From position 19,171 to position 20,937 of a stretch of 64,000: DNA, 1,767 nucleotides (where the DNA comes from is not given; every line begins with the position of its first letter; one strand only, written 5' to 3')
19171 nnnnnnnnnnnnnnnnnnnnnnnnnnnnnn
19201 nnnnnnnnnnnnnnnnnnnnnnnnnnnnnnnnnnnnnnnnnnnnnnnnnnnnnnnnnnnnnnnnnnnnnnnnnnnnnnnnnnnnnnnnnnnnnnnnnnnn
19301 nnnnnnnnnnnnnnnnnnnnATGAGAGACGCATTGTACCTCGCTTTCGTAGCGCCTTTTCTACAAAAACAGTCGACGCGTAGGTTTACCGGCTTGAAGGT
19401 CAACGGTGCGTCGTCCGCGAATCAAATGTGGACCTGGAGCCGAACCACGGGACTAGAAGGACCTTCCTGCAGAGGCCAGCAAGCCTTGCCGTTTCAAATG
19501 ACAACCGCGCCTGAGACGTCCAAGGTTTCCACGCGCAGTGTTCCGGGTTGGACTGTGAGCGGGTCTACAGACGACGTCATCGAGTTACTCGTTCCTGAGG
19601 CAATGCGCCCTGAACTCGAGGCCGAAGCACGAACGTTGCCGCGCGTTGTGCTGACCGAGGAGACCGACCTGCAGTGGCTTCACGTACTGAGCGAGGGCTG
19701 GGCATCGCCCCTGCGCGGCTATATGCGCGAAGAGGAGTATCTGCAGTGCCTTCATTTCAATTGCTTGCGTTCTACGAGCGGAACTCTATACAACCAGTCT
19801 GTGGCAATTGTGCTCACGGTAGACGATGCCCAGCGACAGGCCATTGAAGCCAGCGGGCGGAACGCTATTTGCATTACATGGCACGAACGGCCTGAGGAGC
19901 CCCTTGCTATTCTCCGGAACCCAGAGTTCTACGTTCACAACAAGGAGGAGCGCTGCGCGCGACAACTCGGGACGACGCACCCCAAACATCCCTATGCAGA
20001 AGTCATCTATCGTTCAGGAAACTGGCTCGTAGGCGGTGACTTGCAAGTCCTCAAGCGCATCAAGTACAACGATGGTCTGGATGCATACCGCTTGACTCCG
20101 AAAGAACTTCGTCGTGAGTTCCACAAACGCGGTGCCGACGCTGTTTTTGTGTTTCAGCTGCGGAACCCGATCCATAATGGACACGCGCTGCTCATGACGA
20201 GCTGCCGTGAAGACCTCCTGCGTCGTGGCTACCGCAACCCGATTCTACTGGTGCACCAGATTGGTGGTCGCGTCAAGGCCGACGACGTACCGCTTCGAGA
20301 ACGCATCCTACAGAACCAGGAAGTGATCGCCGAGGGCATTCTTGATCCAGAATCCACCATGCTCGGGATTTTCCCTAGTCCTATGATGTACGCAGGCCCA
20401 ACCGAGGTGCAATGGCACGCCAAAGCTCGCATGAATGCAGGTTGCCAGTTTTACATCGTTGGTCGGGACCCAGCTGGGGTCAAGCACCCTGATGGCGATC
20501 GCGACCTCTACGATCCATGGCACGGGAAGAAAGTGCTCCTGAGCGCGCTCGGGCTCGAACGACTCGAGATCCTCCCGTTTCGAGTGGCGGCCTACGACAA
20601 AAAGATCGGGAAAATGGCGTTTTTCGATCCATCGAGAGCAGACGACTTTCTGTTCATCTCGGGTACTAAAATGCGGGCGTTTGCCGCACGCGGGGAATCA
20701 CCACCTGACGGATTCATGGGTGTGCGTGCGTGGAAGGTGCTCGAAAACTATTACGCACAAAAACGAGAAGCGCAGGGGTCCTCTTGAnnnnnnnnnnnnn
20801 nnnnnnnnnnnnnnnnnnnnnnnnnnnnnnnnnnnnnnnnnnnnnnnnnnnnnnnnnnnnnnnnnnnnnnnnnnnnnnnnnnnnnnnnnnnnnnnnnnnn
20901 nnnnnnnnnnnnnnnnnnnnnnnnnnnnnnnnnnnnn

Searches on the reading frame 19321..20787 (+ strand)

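Call 34: search_protein_families(library=pfam, proteins=[window:19321-20787:+], max_evalue=0.001)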
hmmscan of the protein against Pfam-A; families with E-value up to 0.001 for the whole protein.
window:19321-20787:+ (488 aa): 2 families
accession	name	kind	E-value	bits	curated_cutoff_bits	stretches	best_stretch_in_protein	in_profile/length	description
PF01747.23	ATP-sulfurylase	-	9.6e-62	208.6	24.3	1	255-476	2-211/212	ATP-sulfurylase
PF14306.12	PUA_2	-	4.5e-38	130.8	27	1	84-246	6-159/159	PUA-like domain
